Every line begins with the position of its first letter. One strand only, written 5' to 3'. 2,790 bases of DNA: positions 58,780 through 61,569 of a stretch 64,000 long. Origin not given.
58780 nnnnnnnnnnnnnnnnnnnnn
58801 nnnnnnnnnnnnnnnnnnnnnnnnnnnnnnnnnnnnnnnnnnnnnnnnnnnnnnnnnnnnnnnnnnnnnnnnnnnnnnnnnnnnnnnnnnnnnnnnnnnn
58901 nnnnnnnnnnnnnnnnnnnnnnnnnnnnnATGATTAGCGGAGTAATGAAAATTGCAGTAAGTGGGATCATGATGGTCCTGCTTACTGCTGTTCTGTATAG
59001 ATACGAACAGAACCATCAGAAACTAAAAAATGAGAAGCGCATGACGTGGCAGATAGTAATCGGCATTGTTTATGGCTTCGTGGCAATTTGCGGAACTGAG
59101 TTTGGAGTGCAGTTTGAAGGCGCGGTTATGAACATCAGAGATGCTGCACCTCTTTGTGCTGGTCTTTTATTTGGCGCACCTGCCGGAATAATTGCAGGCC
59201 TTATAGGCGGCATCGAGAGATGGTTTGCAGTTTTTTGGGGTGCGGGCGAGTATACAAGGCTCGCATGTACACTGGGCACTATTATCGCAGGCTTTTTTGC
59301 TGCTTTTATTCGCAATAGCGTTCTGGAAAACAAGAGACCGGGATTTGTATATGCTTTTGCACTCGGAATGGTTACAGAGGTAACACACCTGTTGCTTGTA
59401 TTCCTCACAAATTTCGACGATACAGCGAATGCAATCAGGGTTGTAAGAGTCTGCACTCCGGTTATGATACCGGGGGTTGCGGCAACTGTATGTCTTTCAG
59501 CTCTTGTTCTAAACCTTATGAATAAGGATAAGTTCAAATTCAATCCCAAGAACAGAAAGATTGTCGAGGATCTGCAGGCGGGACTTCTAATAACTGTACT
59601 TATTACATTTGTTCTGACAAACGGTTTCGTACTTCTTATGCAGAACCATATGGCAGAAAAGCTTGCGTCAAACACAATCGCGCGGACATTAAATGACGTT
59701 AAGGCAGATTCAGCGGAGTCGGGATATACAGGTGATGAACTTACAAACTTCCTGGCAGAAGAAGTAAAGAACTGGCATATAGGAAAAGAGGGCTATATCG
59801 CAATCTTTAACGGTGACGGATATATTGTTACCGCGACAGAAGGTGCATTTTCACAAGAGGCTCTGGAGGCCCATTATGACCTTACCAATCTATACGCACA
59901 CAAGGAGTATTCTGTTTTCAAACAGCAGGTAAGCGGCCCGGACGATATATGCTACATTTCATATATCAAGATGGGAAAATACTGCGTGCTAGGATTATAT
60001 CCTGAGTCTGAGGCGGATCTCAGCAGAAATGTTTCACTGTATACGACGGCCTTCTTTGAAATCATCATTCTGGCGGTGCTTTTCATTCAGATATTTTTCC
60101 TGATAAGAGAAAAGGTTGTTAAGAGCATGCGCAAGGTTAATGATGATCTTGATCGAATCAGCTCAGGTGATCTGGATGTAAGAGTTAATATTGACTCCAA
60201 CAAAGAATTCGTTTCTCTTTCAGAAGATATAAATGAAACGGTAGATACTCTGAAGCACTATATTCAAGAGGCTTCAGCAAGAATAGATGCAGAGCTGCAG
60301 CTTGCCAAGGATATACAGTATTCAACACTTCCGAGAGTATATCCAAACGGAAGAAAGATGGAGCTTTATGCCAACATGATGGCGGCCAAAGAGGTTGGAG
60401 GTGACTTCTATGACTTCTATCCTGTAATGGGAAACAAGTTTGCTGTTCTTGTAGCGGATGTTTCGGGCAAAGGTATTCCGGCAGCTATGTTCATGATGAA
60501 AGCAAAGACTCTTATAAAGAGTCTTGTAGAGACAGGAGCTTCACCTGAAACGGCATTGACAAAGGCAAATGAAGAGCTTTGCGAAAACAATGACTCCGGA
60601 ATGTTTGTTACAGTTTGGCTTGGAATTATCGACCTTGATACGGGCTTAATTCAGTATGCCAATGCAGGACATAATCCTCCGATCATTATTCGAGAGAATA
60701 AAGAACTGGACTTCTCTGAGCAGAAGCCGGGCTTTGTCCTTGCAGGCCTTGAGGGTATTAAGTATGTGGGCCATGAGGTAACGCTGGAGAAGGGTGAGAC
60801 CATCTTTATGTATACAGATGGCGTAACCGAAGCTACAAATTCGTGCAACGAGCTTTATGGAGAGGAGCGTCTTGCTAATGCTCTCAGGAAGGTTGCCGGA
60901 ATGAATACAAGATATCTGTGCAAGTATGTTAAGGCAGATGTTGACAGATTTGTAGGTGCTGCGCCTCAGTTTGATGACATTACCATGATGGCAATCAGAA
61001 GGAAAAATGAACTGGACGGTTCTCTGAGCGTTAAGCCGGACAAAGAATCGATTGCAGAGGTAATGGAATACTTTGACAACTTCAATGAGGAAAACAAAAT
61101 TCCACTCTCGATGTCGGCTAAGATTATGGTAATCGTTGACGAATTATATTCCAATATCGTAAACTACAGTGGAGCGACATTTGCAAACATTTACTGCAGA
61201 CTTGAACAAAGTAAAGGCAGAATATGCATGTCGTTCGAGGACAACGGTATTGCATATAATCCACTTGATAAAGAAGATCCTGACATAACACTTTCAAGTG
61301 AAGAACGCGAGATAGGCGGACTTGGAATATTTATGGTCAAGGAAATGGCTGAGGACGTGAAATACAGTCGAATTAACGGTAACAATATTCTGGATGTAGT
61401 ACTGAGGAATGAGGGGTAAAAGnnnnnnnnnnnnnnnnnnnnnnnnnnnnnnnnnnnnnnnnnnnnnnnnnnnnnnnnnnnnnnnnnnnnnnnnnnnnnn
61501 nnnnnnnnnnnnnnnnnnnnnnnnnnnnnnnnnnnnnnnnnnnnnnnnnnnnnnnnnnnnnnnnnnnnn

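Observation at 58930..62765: Fused phosphatase-kinase sensor plus STAS protein joined to a Liv ABC importer and an orphan PotD-like binding protein, with no sigma factor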

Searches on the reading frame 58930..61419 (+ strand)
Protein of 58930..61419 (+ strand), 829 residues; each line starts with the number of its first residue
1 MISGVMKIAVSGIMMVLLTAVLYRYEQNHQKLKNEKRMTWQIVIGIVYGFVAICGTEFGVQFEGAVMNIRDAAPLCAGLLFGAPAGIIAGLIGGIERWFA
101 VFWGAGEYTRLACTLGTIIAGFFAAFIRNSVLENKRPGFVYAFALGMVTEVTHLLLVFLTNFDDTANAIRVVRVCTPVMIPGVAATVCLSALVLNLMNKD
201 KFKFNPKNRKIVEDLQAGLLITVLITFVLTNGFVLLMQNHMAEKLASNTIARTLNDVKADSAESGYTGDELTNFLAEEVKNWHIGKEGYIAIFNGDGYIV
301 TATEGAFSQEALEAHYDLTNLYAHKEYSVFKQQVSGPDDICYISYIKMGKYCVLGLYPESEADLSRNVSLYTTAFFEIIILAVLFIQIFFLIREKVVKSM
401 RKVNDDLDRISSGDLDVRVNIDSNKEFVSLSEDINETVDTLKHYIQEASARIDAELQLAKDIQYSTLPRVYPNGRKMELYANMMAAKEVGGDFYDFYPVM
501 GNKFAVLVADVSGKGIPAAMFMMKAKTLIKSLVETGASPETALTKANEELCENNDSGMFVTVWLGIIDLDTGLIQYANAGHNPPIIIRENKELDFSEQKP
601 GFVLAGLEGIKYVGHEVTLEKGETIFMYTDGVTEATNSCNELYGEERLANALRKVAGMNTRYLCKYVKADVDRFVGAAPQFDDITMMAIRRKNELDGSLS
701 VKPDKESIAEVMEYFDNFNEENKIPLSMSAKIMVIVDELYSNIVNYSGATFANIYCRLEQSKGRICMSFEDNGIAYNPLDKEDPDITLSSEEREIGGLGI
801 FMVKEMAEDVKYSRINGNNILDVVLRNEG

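Call 3: search_protein_families(library=pfam, proteins=[window:58930-61419:+], max_evalue=0.01)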
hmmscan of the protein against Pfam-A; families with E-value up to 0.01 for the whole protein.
window:58930-61419:+ (829 aa): 6 families
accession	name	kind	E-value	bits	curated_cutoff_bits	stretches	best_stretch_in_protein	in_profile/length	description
PF07228.17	SpoIIE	-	1.3e-51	175.8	25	1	502-692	3-192/192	Stage II sporulation protein E (SpoIIE)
PF07694.17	5TM-5TMR_LYT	-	1.1e-23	84.1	24.6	1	33-185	10-158/169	5TMR of 5TMR-LYT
PF13581.12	HATPase_c_2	-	6.6e-14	52.4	27.4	1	703-823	3-125/127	Histidine kinase-like ATPase domain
PF00672.30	HAMP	-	2.3e-05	25.1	25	1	396-442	6-52/53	HAMP domain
PF02518.31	HATPase_c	-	0.0012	19.7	26.4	1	731-808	5-85/111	Histidine kinase-, DNA gyrase B-, and HSP90-like ATPase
PF18947.5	HAMP_2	-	0.0061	16.9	24.3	0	394-442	18-66/67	HAMP domain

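Call 8: find_homologous_proteins(query=window:58930-61419:+, max_evalue=1e-10)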
Query window:58930-61419:+ (829 aa): 5992 proteins with E <= 1e-10 among 8000 candidates; the best 120 are listed.
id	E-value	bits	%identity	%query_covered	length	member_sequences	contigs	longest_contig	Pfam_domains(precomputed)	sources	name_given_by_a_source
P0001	0.0e+0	1863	100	100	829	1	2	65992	PF00672.31,PF13581.13,PF07694.18,PF07228.18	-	-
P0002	0.0e+0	1485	79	100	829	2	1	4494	PF13581.13,PF07694.18,PF07228.18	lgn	-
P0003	0.0e+0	1215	65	100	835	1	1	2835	PF13581.13,PF07694.18,PF07228.18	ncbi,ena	-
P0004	6.5e-294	995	56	96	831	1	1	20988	PF13581.13,PF07694.18,PF07228.18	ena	-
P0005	2.1e-278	944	53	100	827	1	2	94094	PF13581.13,PF07694.18,PF07228.18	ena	-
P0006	1.9e-276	938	53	100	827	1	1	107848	PF13581.13,PF07694.18,PF07228.18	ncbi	-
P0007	2.9e-275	934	51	100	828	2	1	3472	PF13581.13,PF07694.18,PF07228.18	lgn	-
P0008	9.0e-274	929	52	100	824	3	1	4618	PF13581.13,PF07694.18,PF07228.18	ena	-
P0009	2.3e-273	927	52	99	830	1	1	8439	PF13581.13,PF07694.18,PF07228.18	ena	-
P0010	6.5e-273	926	51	100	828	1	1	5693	PF13581.13,PF07694.18,PF07228.18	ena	-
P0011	1.5e-271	922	52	100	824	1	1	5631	PF13581.13,PF07694.18,PF07228.18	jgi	-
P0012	2.7e-270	917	52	100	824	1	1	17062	PF13581.13,PF07694.18,PF07228.18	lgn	-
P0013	1.8e-267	908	51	100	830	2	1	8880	PF13581.13,PF07694.18,PF07228.18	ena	-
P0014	2.9e-267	907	51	99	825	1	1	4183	PF13581.13,PF07694.18,PF07228.18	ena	-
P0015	6.1e-267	906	52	99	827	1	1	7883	PF13581.13,PF07694.18,PF07228.18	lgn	-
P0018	1.3e-265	902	51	100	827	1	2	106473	PF13581.13,PF07694.18,PF07228.18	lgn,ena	-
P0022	9.5e-260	882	48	99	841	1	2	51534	PF13581.13,PF07694.18,PF07228.18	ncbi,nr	ncbi:MAG: SpoIIE family protein phosphatase [Clostridia bacterium]|nr:SpoIIE family protein phosphat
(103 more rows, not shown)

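Call 11: find_encoding_contigs(protein=P0001, flank=10000, max_places=3)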
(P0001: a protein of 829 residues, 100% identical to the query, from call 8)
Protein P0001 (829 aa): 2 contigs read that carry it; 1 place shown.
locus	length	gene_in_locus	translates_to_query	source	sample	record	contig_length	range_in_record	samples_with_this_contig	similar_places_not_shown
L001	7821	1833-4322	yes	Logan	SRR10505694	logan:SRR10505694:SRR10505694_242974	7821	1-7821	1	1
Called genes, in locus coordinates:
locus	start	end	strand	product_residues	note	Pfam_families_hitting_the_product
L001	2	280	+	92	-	?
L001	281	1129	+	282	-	PF00005:ABC_tran, PF13304:AAA_21 (faint), PF12399:BCA_ABC_TP_C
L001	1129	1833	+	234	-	PF00005:ABC_tran, PF13304:AAA_21 (faint)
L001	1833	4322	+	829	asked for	PF07694:5TM-5TMR_LYT, PF00672:HAMP (faint), PF07228:SpoIIE, PF13581:HATPase_c_2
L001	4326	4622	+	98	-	PF01740:STAS, PF13466:STAS_2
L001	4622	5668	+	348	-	PF01547:SBP_bac_1, PF13531:SBP_bac_11 (weak), PF13416:SBP_bac_8, PF13343:SBP_bac_6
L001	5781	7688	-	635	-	PF02690:Na_Pi_cotrans, PF01895:PhoU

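Call 12: find_related_loci(query=A1, collection=genome_contigs, flank=10000)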
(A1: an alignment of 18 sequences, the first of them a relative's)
Query A1 (829 aa) in genome_contigs; peptide patterns used: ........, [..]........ (x = any residue, [..] = any of these).
600 stretches matched a pattern (row limit reached: there are more); 599 encode a relative of the query (tblastn E <= 1e-3); the best 80 are kept; 80 distinct loci.
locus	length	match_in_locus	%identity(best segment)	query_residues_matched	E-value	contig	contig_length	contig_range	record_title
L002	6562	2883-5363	44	2-821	0e+0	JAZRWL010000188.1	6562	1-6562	MAG: Lachnospiraceae bacterium isolate T1900044951_TA20190004.MAGScoT_cleanbin_000145 SGB_3680_k141_1552895, whole genom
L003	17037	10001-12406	41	15-821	0e+0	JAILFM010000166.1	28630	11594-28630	MAG: Clostridiales bacterium isolate RUI072 k141_7622209_flag=1_multi=10.0000_len=28630, whole genome shotgun sequence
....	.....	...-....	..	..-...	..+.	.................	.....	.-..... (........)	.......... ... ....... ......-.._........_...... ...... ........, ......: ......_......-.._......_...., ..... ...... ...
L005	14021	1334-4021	48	41-825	1e-161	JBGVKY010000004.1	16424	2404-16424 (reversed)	MAG: Clostridia bacterium isolate fecal_MAG_294 fecal_MAG_294_contig_0004, whole genome shotgun sequence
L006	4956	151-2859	47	41-825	4e-162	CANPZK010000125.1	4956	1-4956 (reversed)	MAG: uncultured Clostridia bacterium isolate Lapin-004__bin52 genome assembly, contig: Lapin-004__NODE_23150_length_4956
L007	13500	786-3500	48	41-825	7e-159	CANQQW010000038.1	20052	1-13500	MAG: uncultured Clostridia bacterium isolate Lapin-008__bin58 genome assembly, contig: Lapin-008__NODE_3066_length_20052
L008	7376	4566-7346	48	3-825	2e-156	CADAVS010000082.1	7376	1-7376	MAG: uncultured Ruminococcus sp. isolate RUG13671 genome assembly, contig: RUG13671_asm_82, whole genome shotgun sequenc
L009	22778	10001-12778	46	16-824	1e-153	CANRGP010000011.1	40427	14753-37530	MAG: uncultured Lachnospiraceae bacterium isolate Lapin-020__bin91 genome assembly, contig: Lapin-020__NODE_1083_length_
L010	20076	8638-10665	38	6-692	3e-152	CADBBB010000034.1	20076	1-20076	MAG: uncultured Spirochaetaceae bacterium isolate RUG13809 genome assembly, contig: RUG13809_asm_34, whole genome shotgu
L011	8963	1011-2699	45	270-826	1e-148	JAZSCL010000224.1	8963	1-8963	MAG: Acutalibacteraceae bacterium isolate T1900044916_TS20190382.MAGScoT_cleanbin_000022 SGB_3335_k141_494243, whole gen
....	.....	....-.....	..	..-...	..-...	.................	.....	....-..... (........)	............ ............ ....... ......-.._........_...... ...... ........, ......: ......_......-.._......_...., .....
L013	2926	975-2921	41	6-652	3e-155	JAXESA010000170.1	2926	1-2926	MAG: Ruminococcus sp. isolate SUG2821 k141_2357777, whole genome shotgun sequence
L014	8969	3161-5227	37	1-687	1e-144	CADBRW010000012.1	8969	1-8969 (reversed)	MAG: uncultured Lachnospiraceae bacterium isolate RUG14248 genome assembly, contig: RUG14248_asm_12, whole genome shotgu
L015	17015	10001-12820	43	4-826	1e-144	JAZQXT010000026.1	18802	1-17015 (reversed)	MAG: Eubacteriales bacterium isolate T1900045161_TC20190155.MAGScoT_cleanbin_000054 SGB_5072_k141_8125, whole genome sho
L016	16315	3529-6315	45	5-823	1e-143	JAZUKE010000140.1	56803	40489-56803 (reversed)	MAG: Eubacteriales bacterium isolate T1900045249_TH20190019.MAGScoT_cleanbin_000037 SGB_5733_k141_891194, whole genome s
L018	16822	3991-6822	43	5-826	9e-143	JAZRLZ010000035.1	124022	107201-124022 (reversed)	MAG: Acutalibacteraceae bacterium isolate T1900045429_YK20190120.MAGScoT_cleanbin_000008 SGB_7084_k141_1640472, whole ge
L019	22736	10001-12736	47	18-823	1e-147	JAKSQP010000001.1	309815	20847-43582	MAG: Clostridia bacterium isolate Horse_feces232 MAG232_1, whole genome shotgun sequence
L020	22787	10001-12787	45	1-823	2e-142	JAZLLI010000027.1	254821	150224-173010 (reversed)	MAG: Acutalibacteraceae bacterium isolate T1900044958_TA20190014.MAGScoT_cleanbin_000007 SGB_3878_k141_252944, whole gen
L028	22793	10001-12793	44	1-824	6e-136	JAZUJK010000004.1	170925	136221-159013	MAG: Acutalibacteraceae bacterium isolate T1900045256_TH20190026.MAGScoT_cleanbin_000002 SGB_5791_k141_1402851, whole ge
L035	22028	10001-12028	37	5-690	5e-127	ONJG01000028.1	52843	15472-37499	uncultured Clostridiales bacterium isolate RUG349 genome assembly, contig: k87_21045137, whole genome shotgun sequence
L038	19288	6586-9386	50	10-823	4e-133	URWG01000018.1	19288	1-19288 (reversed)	uncultured Clostridiales bacterium isolate UMGS1408 genome assembly, contig: NODE_1522_length_19288_cov_4.141632, whole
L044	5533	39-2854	48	277-820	1e-119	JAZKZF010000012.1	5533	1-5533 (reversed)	MAG: Paludibacteraceae bacterium isolate T1900045091_TC20190085.MAGScoT_cleanbin_000048 SGB_4704_k141_291585, whole geno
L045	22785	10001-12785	48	277-820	4e-119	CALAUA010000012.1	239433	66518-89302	MAG TPA_asm: uncultured Bacteroidales bacterium isolate SRR6425825_bin.94_CONCOCT_v1.1_MAG genome assembly, contig: ERZ1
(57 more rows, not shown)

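Call 14: find_encoding_contigs(protein=P0002, flank=10000, max_places=2)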
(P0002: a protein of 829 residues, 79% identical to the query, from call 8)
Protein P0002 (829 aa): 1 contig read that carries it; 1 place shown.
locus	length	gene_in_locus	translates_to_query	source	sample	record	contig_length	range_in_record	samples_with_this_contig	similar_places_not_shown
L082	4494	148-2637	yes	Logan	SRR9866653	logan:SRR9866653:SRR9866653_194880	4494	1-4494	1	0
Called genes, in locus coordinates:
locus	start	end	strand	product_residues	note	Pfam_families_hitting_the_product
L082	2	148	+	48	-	?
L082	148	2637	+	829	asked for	PF07694:5TM-5TMR_LYT, PF07228:SpoIIE, PF13581:HATPase_c_2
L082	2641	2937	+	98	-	PF01740:STAS, PF13466:STAS_2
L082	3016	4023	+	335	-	PF01547:SBP_bac_1, PF13531:SBP_bac_11, PF13416:SBP_bac_8, PF13343:SBP_bac_6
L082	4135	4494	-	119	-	?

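Call 15: find_encoding_contigs(protein=P0004, flank=10000, max_places=2)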
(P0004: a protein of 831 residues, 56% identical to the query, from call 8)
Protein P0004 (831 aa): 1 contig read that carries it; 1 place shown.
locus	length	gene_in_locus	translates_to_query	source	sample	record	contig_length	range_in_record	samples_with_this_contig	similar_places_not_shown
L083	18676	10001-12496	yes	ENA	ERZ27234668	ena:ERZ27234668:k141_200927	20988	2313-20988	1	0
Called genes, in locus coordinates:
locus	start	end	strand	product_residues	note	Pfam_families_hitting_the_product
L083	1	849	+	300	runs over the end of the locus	PF08937:ThsB_TIR (faint), PF13676:TIR_2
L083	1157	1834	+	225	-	PF04383:KilA-N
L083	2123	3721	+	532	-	PF00654:Voltage_CLC, PF02080:TrkA_C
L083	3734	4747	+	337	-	PF00710:Asparaginase, PF17763:Asparaginase_C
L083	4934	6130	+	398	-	PF13458:Peripla_BP_6, PF01094:ANF_receptor, PF13433:Peripla_BP_5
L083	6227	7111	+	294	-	PF02653:BPD_transp_2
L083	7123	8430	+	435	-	PF02653:BPD_transp_2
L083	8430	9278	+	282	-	PF00005:ABC_tran, PF13304:AAA_21 (faint), PF12399:BCA_ABC_TP_C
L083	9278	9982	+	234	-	PF00005:ABC_tran, PF13304:AAA_21 (faint)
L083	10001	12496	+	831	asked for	PF07694:5TM-5TMR_LYT, PF07228:SpoIIE, PF13581:HATPase_c_2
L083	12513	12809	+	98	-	PF01740:STAS, PF13466:STAS_2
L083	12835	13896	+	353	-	PF13531:SBP_bac_11, PF01547:SBP_bac_1, PF13416:SBP_bac_8, PF13343:SBP_bac_6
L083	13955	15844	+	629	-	PF02690:Na_Pi_cotrans, PF01895:PhoU (weak)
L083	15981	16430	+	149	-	PF02082:Rrf2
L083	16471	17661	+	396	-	PF00266:Aminotran_5, PF01212:Beta_elim_lyase (weak)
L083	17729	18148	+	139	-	PF01592:NifU_N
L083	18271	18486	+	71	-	PF00313:CSD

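Call 16: find_encoding_contigs(protein=P0005, flank=10000, max_places=2)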
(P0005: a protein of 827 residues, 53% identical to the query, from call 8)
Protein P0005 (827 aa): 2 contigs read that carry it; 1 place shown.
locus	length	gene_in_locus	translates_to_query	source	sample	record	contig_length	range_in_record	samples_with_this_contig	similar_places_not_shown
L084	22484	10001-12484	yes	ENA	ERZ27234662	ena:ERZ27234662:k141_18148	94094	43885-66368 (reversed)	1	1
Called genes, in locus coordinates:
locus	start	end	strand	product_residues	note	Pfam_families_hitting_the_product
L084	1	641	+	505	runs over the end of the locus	PF01676:Metalloenzyme, PF06415:iPGM_N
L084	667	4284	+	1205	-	PF00270:DEAD (faint), PF00580:UvrD-helicase, PF01443:Viral_helicase1 (faint), PF13245:AAA_19, PF13361:UvrD_C, PF13538:UvrD_C_2 (faint), PF12705:PDDEXK_1 (weak)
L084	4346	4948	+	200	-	-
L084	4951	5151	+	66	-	PF12844:HTH_19, PF13413:HTH_25 (weak), PF13443:HTH_26, PF13560:HTH_31, PF01381:HTH_3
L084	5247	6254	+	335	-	PF01145:Band_7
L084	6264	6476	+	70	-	PF07878:RHH_5 (weak)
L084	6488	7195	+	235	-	PF00005:ABC_tran, PF13304:AAA_21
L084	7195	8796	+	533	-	PF09847:12TM_1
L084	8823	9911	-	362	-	PF02540:NAD_synthase, PF02568:ThiI (faint), PF03054:tRNA_Me_trans, PF20259:tRNA_Me_trans_M, PF20258:tRNA_Me_trans_C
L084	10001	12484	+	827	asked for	PF07694:5TM-5TMR_LYT, PF07228:SpoIIE, PF13581:HATPase_c_2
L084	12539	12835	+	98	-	PF01740:STAS, PF13466:STAS_2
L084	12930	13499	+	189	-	PF18306:LDcluster4, PF03641:Lysine_decarbox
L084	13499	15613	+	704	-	PF00664:ABC_membrane, PF02463:SMC_N (faint), PF00005:ABC_tran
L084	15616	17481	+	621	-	PF00664:ABC_membrane, PF00005:ABC_tran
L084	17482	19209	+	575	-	PF02878:PGM_PMM_I, PF02879:PGM_PMM_II, PF02880:PGM_PMM_III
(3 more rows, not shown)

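Call 17: find_encoding_contigs(protein=P0006, flank=10000, max_places=2)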
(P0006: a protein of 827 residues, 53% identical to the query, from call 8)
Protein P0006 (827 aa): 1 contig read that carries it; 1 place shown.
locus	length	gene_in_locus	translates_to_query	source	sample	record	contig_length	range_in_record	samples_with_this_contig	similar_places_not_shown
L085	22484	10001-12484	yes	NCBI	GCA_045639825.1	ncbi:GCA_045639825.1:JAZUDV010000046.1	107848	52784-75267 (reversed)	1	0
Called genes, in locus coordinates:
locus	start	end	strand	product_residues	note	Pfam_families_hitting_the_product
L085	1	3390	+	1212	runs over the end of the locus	PF00270:DEAD (faint), PF00580:UvrD-helicase, PF01443:Viral_helicase1 (faint), PF13245:AAA_19 (weak), PF13361:UvrD_C, PF13538:UvrD_C_2 (faint)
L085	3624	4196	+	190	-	-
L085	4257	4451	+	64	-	PF12844:HTH_19, PF13443:HTH_26, PF13560:HTH_31, PF01381:HTH_3, PF13413:HTH_25 (weak)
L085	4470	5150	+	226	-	PF08713:DNA_alkylation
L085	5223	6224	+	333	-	PF01145:Band_7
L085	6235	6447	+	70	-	PF07878:RHH_5 (weak)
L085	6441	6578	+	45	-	PF00005:ABC_tran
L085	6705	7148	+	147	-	PF00005:ABC_tran, PF13304:AAA_21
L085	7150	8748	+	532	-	-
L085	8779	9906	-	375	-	PF02540:NAD_synthase, PF02568:ThiI (faint), PF03054:tRNA_Me_trans, PF06508:QueC (faint), PF20259:tRNA_Me_trans_M, PF20258:tRNA_Me_trans_C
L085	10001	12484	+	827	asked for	PF07694:5TM-5TMR_LYT, PF07228:SpoIIE, PF13581:HATPase_c_2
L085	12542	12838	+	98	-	PF01740:STAS, PF13466:STAS_2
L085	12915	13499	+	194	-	PF18306:LDcluster4, PF03641:Lysine_decarbox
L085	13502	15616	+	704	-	PF02463:SMC_N (faint), PF00664:ABC_membrane, PF00005:ABC_tran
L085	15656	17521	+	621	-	PF00664:ABC_membrane, PF00005:ABC_tran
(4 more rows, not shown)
